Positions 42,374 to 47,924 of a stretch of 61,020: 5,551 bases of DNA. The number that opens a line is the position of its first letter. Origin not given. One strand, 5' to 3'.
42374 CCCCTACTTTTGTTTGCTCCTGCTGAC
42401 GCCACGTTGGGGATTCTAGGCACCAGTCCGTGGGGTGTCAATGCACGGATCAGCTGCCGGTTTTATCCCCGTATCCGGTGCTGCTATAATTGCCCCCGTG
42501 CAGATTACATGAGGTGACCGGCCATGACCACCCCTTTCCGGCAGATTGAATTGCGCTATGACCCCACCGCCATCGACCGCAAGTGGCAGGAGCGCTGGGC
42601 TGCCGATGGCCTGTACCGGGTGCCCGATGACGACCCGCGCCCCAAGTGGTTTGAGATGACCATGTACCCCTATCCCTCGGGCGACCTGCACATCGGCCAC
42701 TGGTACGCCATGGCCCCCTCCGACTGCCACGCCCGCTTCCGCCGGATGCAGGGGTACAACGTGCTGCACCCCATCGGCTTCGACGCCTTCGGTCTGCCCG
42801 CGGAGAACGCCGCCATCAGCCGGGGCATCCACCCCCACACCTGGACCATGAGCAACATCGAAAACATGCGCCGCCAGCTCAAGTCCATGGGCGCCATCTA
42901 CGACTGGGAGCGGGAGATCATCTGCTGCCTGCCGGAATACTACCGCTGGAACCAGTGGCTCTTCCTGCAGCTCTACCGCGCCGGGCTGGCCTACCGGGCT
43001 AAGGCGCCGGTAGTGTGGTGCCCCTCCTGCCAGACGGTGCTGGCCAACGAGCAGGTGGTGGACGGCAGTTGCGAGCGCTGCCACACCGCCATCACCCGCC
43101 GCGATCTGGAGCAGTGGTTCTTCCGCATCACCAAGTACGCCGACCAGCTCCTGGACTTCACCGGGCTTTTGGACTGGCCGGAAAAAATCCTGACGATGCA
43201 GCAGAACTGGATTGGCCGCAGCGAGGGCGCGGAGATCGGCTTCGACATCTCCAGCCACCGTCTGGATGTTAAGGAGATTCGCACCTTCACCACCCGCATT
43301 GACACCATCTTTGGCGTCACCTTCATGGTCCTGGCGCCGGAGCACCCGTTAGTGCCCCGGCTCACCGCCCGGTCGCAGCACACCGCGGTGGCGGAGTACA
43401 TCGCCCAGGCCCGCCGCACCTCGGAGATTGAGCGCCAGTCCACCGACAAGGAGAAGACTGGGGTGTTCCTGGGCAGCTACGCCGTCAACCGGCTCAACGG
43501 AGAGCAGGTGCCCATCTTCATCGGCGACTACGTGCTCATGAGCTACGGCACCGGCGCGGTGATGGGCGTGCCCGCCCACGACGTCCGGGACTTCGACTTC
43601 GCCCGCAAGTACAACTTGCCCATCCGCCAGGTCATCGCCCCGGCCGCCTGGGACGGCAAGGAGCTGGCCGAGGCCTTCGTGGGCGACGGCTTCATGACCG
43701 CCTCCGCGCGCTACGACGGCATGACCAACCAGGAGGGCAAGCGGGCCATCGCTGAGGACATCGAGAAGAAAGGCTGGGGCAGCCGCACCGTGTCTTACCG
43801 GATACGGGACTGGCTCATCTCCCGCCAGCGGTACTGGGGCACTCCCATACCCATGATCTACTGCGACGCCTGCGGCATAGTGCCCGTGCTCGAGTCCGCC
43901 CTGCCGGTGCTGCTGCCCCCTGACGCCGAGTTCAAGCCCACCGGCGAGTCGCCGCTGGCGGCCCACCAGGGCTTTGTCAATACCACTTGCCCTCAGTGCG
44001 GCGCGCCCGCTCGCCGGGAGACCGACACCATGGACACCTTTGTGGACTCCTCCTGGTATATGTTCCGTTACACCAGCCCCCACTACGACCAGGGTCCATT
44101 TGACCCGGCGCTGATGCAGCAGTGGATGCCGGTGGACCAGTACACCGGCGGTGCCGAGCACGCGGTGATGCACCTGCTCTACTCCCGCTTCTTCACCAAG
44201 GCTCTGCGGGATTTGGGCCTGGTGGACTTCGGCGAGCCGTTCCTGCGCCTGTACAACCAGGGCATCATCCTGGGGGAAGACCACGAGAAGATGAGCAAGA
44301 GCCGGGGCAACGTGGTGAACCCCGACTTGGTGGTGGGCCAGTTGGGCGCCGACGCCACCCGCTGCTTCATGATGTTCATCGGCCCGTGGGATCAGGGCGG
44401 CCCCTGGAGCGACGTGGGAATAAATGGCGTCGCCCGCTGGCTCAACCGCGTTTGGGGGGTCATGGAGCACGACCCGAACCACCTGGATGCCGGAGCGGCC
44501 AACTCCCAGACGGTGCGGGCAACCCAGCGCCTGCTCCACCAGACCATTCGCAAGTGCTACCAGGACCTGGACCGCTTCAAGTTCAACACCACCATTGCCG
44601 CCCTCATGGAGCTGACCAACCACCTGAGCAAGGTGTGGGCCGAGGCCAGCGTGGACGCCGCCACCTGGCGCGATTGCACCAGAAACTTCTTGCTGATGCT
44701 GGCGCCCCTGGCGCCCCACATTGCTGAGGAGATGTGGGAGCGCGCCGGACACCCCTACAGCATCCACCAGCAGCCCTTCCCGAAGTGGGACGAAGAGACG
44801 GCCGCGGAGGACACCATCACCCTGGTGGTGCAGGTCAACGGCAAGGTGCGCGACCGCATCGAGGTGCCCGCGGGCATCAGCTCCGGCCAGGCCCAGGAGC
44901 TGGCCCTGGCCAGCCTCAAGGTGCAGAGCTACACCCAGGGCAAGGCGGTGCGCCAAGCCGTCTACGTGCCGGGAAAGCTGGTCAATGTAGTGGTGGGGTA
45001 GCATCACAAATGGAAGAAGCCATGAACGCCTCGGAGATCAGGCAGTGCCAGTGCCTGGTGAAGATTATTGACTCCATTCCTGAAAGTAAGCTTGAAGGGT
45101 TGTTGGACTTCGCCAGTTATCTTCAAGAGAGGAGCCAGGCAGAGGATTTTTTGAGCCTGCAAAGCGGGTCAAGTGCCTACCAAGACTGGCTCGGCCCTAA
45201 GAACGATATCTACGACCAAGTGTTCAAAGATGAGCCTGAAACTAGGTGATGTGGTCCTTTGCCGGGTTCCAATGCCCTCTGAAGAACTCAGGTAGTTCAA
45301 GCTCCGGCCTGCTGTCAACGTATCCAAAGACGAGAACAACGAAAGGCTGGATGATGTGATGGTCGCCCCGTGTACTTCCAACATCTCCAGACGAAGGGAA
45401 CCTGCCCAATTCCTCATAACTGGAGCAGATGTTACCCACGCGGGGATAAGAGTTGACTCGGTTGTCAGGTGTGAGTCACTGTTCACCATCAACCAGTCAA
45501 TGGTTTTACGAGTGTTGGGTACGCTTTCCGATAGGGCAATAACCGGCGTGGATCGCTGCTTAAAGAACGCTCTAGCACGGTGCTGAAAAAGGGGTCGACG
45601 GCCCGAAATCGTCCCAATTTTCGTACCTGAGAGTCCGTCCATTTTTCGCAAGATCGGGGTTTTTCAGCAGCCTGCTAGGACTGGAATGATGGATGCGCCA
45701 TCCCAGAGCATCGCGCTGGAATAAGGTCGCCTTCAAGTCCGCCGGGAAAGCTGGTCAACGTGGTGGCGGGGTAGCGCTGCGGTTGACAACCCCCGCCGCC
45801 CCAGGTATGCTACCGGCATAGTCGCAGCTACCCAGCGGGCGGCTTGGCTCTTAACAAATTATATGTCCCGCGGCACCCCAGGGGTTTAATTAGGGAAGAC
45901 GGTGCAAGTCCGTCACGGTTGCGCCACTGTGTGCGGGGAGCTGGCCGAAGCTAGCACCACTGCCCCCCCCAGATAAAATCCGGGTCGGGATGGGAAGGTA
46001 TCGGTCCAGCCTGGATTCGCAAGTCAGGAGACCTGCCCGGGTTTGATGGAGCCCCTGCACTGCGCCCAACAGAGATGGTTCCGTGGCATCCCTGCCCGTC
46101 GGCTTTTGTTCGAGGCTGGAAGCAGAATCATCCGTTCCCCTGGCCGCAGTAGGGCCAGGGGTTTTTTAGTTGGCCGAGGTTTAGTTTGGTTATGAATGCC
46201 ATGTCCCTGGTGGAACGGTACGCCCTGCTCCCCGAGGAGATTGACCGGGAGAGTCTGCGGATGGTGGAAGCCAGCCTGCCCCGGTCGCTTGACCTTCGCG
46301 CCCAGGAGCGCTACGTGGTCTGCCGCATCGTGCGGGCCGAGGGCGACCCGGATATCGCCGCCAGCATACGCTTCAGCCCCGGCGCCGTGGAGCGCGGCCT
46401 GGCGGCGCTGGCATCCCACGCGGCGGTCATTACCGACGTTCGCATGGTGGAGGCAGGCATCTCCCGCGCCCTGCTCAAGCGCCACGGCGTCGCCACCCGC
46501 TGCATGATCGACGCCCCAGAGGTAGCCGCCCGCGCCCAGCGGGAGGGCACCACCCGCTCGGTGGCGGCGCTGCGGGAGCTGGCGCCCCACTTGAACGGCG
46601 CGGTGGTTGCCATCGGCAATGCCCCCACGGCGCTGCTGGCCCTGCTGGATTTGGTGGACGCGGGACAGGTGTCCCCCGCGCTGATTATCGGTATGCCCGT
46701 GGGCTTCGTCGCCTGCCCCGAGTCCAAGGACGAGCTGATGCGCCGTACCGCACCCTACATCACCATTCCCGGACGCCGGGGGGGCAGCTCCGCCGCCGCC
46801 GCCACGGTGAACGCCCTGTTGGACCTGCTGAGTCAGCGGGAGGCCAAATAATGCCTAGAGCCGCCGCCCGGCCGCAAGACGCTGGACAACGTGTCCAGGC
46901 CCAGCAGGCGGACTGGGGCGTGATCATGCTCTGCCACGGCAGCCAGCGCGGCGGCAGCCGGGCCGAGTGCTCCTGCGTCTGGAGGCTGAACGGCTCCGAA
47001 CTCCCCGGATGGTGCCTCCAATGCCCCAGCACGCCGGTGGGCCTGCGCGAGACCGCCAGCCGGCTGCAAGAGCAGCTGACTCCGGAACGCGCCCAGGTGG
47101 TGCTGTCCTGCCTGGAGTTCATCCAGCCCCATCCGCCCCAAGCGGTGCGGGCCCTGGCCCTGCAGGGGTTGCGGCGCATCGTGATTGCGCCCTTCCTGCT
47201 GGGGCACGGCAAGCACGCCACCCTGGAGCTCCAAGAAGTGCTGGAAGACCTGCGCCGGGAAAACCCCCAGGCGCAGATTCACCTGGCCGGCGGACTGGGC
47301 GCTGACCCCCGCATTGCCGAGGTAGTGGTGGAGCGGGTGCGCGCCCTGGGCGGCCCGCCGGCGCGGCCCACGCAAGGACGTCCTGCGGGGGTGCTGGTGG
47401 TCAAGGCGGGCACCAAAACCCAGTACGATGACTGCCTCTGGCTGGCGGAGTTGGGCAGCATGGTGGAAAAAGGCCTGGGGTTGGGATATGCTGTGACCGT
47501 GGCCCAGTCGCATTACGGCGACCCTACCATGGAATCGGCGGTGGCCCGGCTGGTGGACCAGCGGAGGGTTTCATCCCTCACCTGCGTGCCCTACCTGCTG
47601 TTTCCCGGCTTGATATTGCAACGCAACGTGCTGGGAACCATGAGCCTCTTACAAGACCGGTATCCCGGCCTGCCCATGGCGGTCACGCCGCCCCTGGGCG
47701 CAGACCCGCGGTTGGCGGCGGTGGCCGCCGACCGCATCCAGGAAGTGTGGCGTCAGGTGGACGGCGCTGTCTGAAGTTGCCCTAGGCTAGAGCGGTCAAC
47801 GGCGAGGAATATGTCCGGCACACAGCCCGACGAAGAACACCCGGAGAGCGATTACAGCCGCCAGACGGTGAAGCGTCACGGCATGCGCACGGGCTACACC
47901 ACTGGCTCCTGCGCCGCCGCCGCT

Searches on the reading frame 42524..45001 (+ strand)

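Call 56: search_protein_families(library=pfam, proteins=[window:42524-45001:+], max_evalue=0.00001)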
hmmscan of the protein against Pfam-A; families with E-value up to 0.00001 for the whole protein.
window:42524-45001:+ (825 aa): 4 families
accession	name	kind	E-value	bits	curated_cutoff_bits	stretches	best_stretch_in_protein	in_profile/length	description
PF13603.12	tRNA-synt_1_2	-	6.7e-66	221.8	25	1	227-413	1-184/185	Leucyl-tRNA synthetase, editing domain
PF00133.28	tRNA-synt_1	-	3.3e-48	164.9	22.7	2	20-220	1-215/414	tRNA synthetases class I (I, L, M and V)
PF09334.17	tRNA-synt_1g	-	4.7e-28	98.5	20.1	1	47-190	6-146/391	tRNA synthetases class I (M)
PF08264.19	Anticodon_1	-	3.7e-25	89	25.1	1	670-784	7-141/148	Anticodon-binding domain of tRNA ligase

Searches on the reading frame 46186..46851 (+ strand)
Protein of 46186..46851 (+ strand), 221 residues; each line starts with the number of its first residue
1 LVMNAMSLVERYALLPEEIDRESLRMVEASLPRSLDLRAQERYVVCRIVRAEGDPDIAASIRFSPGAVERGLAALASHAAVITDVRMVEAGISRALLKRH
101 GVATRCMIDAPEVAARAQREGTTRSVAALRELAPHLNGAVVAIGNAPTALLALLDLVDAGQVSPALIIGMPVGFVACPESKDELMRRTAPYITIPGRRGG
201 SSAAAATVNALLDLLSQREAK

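Call 86: search_protein_families(library=pfam, proteins=[window:46186-46851:+], max_evalue=0.00001)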
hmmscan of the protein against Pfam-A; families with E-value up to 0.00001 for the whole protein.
window:46186-46851:+ (221 aa): 1 family
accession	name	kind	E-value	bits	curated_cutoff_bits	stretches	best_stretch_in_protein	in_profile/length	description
PF02570.20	CbiC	-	3.3e-68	229.7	22.5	1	18-213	1-195/196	Precorrin-8X methylmutase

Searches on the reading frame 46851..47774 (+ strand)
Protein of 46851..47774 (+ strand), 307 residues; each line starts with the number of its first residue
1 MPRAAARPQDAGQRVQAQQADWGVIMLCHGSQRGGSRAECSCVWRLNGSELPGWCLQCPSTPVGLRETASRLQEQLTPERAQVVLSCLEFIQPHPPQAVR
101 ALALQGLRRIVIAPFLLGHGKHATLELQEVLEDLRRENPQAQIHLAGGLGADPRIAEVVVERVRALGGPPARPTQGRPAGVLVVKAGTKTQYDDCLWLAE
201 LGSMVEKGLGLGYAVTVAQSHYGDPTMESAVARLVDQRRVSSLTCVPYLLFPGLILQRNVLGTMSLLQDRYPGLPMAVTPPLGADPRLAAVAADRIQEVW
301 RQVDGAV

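Call 56: search_protein_families(library=pfam, proteins=[window:46851-47774:+], max_evalue=0.00001)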
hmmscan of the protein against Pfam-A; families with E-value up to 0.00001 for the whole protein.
window:46851-47774:+ (307 aa): 1 family
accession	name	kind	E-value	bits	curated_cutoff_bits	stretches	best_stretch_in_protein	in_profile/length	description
PF01903.22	CbiX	-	1.6e-27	96.3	22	2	70-160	13-105/106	CbiX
